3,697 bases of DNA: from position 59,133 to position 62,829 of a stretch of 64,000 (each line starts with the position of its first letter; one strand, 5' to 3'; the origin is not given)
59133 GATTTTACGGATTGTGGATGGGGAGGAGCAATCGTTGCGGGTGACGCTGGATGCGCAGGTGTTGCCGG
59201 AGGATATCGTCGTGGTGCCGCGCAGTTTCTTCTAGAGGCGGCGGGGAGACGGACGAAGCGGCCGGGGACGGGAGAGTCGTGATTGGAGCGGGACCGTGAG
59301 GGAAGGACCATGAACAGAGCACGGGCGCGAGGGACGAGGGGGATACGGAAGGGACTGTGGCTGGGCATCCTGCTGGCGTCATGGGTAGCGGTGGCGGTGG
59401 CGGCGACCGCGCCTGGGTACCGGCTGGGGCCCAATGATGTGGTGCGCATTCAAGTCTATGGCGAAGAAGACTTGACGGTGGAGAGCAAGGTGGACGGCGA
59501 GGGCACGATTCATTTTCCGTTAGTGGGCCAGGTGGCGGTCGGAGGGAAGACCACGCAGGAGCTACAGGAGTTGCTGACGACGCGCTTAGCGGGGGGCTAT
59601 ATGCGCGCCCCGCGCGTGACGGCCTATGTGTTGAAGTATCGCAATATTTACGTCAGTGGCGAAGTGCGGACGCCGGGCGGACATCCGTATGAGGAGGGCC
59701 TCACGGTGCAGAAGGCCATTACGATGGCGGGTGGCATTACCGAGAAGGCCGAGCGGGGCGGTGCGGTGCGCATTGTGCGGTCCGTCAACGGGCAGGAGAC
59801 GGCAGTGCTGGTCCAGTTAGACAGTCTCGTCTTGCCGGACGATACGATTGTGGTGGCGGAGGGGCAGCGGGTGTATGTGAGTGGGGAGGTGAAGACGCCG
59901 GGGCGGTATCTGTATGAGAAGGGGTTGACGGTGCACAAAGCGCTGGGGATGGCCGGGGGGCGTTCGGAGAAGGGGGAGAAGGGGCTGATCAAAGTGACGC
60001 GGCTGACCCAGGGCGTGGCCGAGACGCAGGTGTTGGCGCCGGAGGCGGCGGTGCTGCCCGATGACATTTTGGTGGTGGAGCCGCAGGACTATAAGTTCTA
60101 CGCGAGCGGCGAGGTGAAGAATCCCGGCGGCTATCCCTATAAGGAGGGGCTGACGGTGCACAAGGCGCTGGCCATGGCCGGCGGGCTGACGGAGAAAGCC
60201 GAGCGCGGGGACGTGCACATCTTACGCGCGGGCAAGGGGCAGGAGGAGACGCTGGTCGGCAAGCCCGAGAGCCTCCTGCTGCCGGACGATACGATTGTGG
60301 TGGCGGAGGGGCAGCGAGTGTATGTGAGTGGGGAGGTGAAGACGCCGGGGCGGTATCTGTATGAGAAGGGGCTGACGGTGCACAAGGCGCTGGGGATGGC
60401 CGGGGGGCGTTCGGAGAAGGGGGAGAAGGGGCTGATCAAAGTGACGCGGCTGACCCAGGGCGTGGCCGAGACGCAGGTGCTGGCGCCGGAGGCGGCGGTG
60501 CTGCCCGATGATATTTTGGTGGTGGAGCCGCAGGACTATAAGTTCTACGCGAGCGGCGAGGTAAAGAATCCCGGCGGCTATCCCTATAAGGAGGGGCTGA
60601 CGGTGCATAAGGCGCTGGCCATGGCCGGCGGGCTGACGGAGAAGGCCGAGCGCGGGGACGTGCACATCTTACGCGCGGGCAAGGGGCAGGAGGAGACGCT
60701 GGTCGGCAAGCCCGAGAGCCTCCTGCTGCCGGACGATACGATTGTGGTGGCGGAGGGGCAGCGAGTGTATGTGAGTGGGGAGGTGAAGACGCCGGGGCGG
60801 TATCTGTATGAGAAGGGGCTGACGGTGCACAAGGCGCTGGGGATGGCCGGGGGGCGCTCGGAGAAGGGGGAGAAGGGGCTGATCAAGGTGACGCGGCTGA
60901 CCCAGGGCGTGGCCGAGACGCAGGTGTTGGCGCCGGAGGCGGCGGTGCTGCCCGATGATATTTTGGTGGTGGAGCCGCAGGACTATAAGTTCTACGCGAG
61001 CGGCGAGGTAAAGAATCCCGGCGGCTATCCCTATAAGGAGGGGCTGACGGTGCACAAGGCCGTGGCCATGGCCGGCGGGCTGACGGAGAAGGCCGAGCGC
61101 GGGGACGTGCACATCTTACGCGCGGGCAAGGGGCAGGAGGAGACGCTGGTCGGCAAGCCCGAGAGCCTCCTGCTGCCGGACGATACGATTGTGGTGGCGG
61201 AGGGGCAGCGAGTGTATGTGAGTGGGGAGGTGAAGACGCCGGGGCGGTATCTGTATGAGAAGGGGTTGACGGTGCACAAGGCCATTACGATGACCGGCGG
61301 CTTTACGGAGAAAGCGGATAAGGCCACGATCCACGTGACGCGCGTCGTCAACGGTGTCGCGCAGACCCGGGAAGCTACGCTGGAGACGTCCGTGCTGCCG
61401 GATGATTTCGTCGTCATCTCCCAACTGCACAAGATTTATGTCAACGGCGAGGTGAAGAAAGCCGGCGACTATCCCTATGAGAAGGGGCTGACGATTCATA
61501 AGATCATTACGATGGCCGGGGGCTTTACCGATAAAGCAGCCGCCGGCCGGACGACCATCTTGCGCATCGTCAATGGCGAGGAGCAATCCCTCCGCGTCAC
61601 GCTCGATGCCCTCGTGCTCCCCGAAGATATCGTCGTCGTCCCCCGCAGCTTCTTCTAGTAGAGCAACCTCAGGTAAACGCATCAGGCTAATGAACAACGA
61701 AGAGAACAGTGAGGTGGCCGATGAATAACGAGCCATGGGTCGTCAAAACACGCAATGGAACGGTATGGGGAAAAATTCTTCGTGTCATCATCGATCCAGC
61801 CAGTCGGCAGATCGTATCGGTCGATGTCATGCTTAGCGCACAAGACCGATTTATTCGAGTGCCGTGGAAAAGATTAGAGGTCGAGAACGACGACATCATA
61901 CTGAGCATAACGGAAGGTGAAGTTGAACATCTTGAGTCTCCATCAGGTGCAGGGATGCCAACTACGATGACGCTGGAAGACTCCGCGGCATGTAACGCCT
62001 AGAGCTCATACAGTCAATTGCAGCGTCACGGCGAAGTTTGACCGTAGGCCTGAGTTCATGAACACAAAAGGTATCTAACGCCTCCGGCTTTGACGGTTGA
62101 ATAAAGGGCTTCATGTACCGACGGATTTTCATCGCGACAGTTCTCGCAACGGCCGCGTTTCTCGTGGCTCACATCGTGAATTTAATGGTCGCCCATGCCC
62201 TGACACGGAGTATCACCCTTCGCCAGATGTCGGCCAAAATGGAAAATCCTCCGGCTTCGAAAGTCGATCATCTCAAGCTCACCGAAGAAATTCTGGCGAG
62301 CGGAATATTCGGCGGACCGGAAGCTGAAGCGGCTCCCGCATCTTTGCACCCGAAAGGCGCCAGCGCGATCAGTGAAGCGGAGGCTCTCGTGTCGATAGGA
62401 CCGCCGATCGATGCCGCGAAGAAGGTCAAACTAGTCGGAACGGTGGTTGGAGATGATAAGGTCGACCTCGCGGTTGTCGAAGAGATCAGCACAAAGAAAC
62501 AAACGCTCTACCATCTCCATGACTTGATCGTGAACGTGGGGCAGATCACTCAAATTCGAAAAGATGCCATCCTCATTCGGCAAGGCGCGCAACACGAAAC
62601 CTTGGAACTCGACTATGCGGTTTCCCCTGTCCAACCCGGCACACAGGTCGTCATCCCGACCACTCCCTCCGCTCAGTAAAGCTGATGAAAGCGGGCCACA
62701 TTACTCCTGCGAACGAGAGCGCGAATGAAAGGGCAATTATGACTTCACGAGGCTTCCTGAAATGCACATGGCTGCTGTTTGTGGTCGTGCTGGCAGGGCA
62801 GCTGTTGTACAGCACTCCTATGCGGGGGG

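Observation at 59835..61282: In-frame 447-bp (149-aa, two-SLBB) tandem repeat whose copy number is the only large difference between genes C and E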

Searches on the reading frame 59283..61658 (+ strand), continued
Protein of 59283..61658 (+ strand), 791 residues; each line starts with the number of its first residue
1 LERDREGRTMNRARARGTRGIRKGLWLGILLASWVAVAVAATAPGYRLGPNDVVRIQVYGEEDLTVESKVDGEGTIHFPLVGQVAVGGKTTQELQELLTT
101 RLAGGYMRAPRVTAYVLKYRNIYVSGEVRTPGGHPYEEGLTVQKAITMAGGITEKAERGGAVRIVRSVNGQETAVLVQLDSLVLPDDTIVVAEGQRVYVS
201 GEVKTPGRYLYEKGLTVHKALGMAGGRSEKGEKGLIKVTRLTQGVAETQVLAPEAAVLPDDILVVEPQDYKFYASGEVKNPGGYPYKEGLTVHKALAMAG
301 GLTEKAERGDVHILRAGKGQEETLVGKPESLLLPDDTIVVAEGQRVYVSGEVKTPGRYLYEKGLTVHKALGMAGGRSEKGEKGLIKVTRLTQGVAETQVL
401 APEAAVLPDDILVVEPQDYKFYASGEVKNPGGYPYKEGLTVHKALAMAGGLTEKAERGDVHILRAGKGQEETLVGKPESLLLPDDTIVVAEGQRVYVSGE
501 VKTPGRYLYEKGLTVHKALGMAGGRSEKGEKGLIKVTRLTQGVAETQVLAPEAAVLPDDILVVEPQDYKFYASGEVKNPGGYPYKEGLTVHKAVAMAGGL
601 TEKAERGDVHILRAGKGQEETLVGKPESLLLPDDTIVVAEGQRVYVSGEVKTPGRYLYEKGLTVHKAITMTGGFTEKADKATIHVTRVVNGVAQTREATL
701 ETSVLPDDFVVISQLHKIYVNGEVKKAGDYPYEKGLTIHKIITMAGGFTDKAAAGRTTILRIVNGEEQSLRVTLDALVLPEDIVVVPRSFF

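Call 50: find_encoding_contigs(protein=P0004, flank=10000, max_places=3)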
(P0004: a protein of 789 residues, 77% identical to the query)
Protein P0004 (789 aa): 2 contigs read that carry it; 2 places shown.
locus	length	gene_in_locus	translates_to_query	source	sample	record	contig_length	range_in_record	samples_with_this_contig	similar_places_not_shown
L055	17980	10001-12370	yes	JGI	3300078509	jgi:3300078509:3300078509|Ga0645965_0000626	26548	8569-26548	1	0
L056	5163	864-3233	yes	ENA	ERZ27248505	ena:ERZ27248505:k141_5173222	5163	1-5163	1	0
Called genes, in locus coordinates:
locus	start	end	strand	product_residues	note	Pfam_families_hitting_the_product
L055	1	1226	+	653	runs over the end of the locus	PF13522:GATase_6, PF13537:GATase_7, PF00733:Asn_synthase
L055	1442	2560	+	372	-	PF00155:Aminotran_1_2 (weak), PF01041:DegT_DnrJ_EryC1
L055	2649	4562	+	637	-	PF13439:Glyco_transf_4, PF13477:Glyco_trans_4_2, PF13579:Glyco_trans_4_4, PF20706:GT4-conflict, PF00534:Glycos_transf_1, PF13692:Glyco_trans_1_4, PF13524:Glyco_trans_1_2, PF02397:Bac_transf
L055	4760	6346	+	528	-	PF01073:3Beta_HSD, PF01370:Epimerase, PF02719:Polysacc_synt_2, PF04321:RmlD_sub_bind, PF05368:NmrA, PF13460:NAD_binding_10, PF16363:GDP_Man_Dehyd, PF07993:NAD_binding_4 (weak)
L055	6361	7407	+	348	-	PF01522:Polysacc_deac_1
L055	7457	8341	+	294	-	PF08242:Methyltransf_12 (faint), PF13649:Methyltransf_25 (faint), PF08241:Methyltransf_11 (weak)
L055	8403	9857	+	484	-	PF02563:Poly_export, PF10531:SLBB, PF22461:SLBB_2, PF10531:SLBB, PF22461:SLBB_2 (weak), PF10531:SLBB, PF10531:SLBB, PF10531:SLBB, +2 more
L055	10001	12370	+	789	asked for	PF02563:Poly_export, PF10531:SLBB, PF10531:SLBB, PF10531:SLBB, PF10531:SLBB, PF10531:SLBB, PF10531:SLBB, PF10531:SLBB, +11 more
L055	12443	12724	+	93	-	-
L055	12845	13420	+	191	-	PF11356:T2SSC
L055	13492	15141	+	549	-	PF21305:type_II_gspD_N0, PF03958:Secretin_N, PF00263:Secretin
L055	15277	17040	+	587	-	PF05157:MshEN, PF00437:T2SSE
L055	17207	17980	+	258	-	?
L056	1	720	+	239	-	?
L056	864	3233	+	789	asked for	PF02563:Poly_export, PF10531:SLBB, PF10531:SLBB, PF10531:SLBB, PF10531:SLBB, PF10531:SLBB, PF10531:SLBB, PF10531:SLBB, +11 more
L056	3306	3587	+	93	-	-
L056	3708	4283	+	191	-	PF11356:T2SSC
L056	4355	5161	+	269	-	?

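Call 71: list_cluster_members(proteins=[P0016])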
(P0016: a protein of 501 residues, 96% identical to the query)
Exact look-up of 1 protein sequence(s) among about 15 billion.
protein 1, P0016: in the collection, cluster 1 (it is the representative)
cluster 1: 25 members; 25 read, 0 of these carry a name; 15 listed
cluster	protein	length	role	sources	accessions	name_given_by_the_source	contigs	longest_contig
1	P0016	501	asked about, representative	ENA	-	-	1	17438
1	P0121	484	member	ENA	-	-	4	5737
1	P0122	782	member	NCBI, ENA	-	-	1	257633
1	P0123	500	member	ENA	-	-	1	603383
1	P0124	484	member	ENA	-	-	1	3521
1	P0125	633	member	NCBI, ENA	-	-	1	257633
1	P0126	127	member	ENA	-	-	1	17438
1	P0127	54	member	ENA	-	-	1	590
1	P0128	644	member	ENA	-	-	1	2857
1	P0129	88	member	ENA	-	-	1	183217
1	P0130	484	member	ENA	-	-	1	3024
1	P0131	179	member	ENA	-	-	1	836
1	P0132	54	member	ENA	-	-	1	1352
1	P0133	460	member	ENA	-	-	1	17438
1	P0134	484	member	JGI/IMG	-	-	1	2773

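Call 73: find_encoding_contigs(protein=P0123, flank=10000, max_places=3)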
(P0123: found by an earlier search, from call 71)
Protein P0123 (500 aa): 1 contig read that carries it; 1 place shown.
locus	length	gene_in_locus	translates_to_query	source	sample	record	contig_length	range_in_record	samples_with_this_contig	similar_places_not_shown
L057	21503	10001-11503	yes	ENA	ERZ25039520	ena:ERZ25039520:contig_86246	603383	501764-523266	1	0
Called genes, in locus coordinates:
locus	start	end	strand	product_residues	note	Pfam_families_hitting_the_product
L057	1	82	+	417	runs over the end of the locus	PF00953:Glycos_transf_4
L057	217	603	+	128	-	-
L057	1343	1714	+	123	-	PF01041:DegT_DnrJ_EryC1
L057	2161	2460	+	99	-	PF13477:Glyco_trans_4_2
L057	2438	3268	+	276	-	PF20706:GT4-conflict, PF00534:Glycos_transf_1, PF13692:Glyco_trans_1_4, PF13524:Glyco_trans_1_2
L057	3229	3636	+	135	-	PF02397:Bac_transf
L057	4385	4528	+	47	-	-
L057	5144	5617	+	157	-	-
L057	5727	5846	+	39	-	-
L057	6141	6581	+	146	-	-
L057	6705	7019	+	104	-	-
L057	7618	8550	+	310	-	PF02563:Poly_export, PF10531:SLBB, PF22461:SLBB_2, PF10531:SLBB, PF22461:SLBB_2 (weak)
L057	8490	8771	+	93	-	PF10531:SLBB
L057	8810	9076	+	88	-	-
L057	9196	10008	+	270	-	PF02563:Poly_export, PF10531:SLBB, PF22461:SLBB_2, PF10531:SLBB, PF22461:SLBB_2 (weak)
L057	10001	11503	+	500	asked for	PF10531:SLBB, PF22461:SLBB_2 (weak), PF10531:SLBB, PF10531:SLBB, PF10531:SLBB, PF10531:SLBB, PF22461:SLBB_2, PF10531:SLBB, +4 more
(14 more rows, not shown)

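Call 74: find_encoding_contigs(protein=P0129, flank=10000, max_places=3)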
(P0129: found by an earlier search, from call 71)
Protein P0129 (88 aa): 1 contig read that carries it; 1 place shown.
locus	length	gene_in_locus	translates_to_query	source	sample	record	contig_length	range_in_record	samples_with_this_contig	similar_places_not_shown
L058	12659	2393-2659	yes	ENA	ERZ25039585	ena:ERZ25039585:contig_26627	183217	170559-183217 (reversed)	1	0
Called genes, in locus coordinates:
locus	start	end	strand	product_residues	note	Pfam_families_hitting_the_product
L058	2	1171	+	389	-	?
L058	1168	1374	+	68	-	PF10531:SLBB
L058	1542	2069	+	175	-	PF02563:Poly_export, PF22461:SLBB_2 (weak), PF10531:SLBB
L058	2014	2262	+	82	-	PF10531:SLBB, PF22461:SLBB_2 (weak)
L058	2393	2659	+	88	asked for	PF02563:Poly_export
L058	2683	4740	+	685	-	PF10531:SLBB, PF10531:SLBB, PF10531:SLBB, PF10531:SLBB, PF10531:SLBB, PF10531:SLBB, PF10531:SLBB, PF22461:SLBB_2, +8 more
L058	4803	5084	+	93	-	PF05239:PRC (weak)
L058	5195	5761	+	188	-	PF11356:T2SSC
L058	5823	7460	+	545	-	PF21305:type_II_gspD_N0, PF03958:Secretin_N, PF00263:Secretin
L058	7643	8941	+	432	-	PF05157:MshEN, PF00437:T2SSE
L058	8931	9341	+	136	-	PF00437:T2SSE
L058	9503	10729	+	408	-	PF28597:T2SSF_N, PF00482:T2SSF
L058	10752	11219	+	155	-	PF07963:N_methyl, PF08334:T2SSG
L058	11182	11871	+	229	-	-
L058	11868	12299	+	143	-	-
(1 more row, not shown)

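Call 75: find_encoding_contigs(protein=P0121, flank=6000, max_places=4)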
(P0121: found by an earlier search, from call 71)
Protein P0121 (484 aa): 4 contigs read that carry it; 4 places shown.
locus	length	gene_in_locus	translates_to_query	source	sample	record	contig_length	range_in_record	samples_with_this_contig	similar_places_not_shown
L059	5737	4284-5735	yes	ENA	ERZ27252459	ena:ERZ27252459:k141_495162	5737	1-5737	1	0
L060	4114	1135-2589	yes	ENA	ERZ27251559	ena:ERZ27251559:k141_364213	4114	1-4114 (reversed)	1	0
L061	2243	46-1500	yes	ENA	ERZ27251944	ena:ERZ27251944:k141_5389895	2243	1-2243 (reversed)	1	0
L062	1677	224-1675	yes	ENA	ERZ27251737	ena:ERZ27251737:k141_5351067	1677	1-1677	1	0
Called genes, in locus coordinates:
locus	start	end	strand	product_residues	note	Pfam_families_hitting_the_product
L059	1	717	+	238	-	?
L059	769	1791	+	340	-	PF01522:Polysacc_deac_1 (weak)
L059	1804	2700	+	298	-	PF08241:Methyltransf_11 (weak)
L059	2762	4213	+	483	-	PF02563:Poly_export, PF10531:SLBB, PF22461:SLBB_2, PF10531:SLBB, PF22461:SLBB_2 (weak), PF10531:SLBB, PF22461:SLBB_2 (weak), PF10531:SLBB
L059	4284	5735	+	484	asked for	PF02563:Poly_export, PF10531:SLBB, PF22461:SLBB_2 (weak), PF10531:SLBB, PF10531:SLBB, PF10531:SLBB, PF22461:SLBB_2, PF10531:SLBB, +2 more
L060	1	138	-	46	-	?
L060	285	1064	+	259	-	PF02563:Poly_export, PF10531:SLBB, PF22461:SLBB_2 (weak), PF10531:SLBB, PF22461:SLBB_2 (weak)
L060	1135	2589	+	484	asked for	PF02563:Poly_export, PF10531:SLBB, PF22461:SLBB_2 (weak), PF10531:SLBB, PF10531:SLBB, PF10531:SLBB, PF22461:SLBB_2, PF10531:SLBB, +2 more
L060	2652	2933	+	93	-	PF05239:PRC (weak)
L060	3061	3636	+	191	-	PF11356:T2SSC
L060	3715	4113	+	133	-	?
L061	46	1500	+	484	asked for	PF02563:Poly_export, PF10531:SLBB, PF22461:SLBB_2 (weak), PF10531:SLBB, PF10531:SLBB, PF10531:SLBB, PF22461:SLBB_2, PF10531:SLBB, +2 more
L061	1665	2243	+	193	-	?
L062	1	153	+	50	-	?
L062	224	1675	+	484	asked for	PF02563:Poly_export, PF10531:SLBB, PF22461:SLBB_2 (weak), PF10531:SLBB, PF10531:SLBB, PF10531:SLBB, PF22461:SLBB_2, PF10531:SLBB, +2 more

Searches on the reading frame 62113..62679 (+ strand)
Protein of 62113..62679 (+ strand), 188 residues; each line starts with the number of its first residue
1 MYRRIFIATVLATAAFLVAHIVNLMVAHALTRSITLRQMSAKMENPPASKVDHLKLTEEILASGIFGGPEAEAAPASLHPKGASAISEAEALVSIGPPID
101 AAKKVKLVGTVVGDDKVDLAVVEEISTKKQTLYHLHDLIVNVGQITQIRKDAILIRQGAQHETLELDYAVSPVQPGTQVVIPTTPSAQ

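Call 11: search_protein_families(library=pfam, proteins=[window:62113-62679:+], max_evalue=0.001)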
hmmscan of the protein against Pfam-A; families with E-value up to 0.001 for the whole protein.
window:62113-62679:+ (188 aa): 1 family
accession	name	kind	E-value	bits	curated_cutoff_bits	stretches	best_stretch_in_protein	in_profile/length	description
PF11356.14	T2SSC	-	3.6e-08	33.8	27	1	12-166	5-141/141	Type II secretion system protein C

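Call 29: search_protein_families(library=ncbifam, proteins=[window:62113-62679:+], max_evalue=0.001)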
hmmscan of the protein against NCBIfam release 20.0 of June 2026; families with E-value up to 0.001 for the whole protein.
window:62113-62679:+ (188 aa): 1 family
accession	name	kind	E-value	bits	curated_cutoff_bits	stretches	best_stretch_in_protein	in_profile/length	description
NF041515.1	GspC_delta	equivalog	7.8e-16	58.7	150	1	5-177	6-174/311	type II secretion system protein GspC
